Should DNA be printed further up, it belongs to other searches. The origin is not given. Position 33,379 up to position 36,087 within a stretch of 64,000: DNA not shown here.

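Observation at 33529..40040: PocR/AraC-headed operon linking an H-X9-DG pseudopilin to an orphan polytopic membrane protein and a secreted 802-aa protein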

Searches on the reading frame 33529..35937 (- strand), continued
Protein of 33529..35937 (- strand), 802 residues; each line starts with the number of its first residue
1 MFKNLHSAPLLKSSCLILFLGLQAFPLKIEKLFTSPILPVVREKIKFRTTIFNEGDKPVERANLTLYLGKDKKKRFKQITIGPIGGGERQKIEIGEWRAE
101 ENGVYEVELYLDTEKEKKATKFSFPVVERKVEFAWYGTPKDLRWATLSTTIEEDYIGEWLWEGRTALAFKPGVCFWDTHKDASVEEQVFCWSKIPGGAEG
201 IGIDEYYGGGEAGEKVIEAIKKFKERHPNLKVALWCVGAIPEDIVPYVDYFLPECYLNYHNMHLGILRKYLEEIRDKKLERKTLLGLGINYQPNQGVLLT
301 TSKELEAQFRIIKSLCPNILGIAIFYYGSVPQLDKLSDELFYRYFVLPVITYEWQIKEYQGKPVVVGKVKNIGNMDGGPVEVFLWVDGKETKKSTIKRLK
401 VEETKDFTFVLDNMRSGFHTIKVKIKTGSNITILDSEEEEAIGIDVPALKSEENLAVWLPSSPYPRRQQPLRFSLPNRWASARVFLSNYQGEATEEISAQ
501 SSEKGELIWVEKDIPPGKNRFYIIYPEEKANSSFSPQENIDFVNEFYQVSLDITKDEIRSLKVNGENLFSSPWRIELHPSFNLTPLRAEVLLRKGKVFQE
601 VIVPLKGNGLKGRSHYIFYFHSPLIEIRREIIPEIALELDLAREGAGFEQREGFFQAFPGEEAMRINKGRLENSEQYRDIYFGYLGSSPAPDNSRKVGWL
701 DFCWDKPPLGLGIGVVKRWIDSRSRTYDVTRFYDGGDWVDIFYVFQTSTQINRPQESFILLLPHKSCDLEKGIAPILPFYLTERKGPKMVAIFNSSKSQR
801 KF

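Call 65: search_protein_families(library=pfam, proteins=[P0251, P0252, P0265, P0272, P0276, P0281, P0285, P0302, P0303, P0330], max_evalue=0.01)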
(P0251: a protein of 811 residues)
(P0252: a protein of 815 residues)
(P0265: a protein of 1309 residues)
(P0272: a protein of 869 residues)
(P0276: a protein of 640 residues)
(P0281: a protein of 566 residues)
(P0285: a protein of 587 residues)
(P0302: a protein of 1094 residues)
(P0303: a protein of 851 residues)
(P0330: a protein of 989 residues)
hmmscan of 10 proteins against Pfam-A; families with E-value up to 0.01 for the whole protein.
P0251 (811 aa): 1 family
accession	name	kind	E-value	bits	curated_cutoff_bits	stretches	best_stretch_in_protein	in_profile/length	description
PF07705.17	CARDB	-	8.5e-07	29.6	22.7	1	374-449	17-92/101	CARDB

P0252 (815 aa): 1 family
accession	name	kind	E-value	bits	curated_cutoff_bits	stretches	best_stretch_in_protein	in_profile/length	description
PF15780.11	ASH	-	0.0077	16.8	27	0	65-123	39-97/98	Abnormal spindle-like microcephaly-assoc'd, ASPM-SPD-2-Hydin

P0265 (1309 aa): 5 families
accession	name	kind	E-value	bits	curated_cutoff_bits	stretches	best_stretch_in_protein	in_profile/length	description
PF17957.7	Big_7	-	2.7e-19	70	24.1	1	928-995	1-70/70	Bacterial Ig domain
PF19077.6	Big_13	-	5.2e-09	37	27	1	978-1015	65-102/102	Bacterial Ig-like domain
PF13750.12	Big_3_3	-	6.7e-06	26.3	27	0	977-1021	3-49/157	Bacterial Ig-like domain (group 3)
PF13860.13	FlgD_ig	-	0.0001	22.7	27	1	1245-1292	29-76/79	FlgD Ig-like domain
PF07705.17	CARDB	-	0.00034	21.2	22.7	1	260-353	2-89/101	CARDB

P0272 (869 aa): 1 family
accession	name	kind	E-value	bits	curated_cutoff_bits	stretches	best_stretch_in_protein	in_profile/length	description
PF07705.17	CARDB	-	0.00096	19.8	22.7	1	255-338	2-78/101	CARDB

P0276 (640 aa): 1 family
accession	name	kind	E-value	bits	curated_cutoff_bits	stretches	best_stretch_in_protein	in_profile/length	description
PF07705.17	CARDB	-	1.2e-15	58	22.7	1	42-133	14-100/101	CARDB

P0281 (566 aa): 0 families

P0285 (587 aa): 0 families

P0302 (1094 aa): 2 families
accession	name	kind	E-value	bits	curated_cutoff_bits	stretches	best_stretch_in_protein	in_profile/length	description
PF00754.31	F5_F8_type_C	-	2.6e-06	28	28.2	1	68-165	13-118/127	F5/8 type C domain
PF07705.17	CARDB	-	0.0019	18.8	22.7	0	507-558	13-62/101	CARDB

P0303 (851 aa): 2 families
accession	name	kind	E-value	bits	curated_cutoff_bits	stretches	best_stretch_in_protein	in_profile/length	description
PF07705.17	CARDB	-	1.1e-05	26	22.7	0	520-569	21-69/101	CARDB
PF10633.15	NPCBM_assoc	-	0.00029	21.4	24.4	0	521-570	8-59/78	NPCBM-associated, NEW3 domain of alpha-galactosidase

P0330 (989 aa): 3 families
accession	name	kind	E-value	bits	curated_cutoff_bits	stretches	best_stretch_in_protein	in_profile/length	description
PF13356.12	Arm-DNA-bind_3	-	6.6e-15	55.5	27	1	8-93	2-81/83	Arm DNA-binding domain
PF07705.17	CARDB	-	4.3e-08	33.7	22.7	1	333-408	10-82/101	CARDB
PF00754.31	F5_F8_type_C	-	1.6e-06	28.7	28.2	1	205-307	12-118/127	F5/8 type C domain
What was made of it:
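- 33529..35937 (-): Exported or anchored 802-aa protein: N-terminal hydrophobic helix, Ig/CARDB-like domain (27-127), small alpha/beta barrel (132-346), CARDB (349-444), beta-rich C-terminal region (455-800); putative glycosidase of an unassigned family. The barrel has no Pfam family, even in distant relatives (call 65).
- Tried and rejected: The barrel has no family; only CARDB, F5/8 type C and Big_7 were hit (call 65).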

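Call 79: find_encoding_contigs(protein=P0129, flank=10000, max_places=2)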
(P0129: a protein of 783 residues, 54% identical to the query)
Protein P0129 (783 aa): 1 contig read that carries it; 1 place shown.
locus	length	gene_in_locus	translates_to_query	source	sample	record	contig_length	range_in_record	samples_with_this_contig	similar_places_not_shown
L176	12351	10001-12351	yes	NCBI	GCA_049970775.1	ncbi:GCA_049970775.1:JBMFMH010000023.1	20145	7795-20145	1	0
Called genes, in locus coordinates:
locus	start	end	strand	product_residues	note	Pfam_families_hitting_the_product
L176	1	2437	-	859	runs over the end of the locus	PF02739:5_3_exonuc_N, PF01367:5_3_exonuc, PF01612:DNA_pol_A_exo1 (weak), PF22619:DNA_polI_exo1, PF00476:DNA_pol_A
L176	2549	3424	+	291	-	-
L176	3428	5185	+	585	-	PF01807:Zn_ribbon_DnaG, PF08275:DNAG_N, PF01751:Toprim, PF13155:Toprim_2, PF13362:Toprim_3, PF13662:Toprim_4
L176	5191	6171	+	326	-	PF00140:Sigma70_r1_2, PF04542:Sigma70_r2, PF04539:Sigma70_r3, PF04545:Sigma70_r4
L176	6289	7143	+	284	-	PF01590:GAF, PF13185:GAF_2, PF13492:GAF_3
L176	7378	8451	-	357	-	PF00586:AIRS, PF02769:AIRS_C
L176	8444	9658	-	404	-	PF00579:tRNA-synt_1b, PF22421:SYY_C-terminal (weak), PF01479:S4 (weak)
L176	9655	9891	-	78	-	-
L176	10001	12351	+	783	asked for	PF07705:CARDB (faint)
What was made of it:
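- L176 keeps the enzyme gene without the pseudopilin at this locus (call 79).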
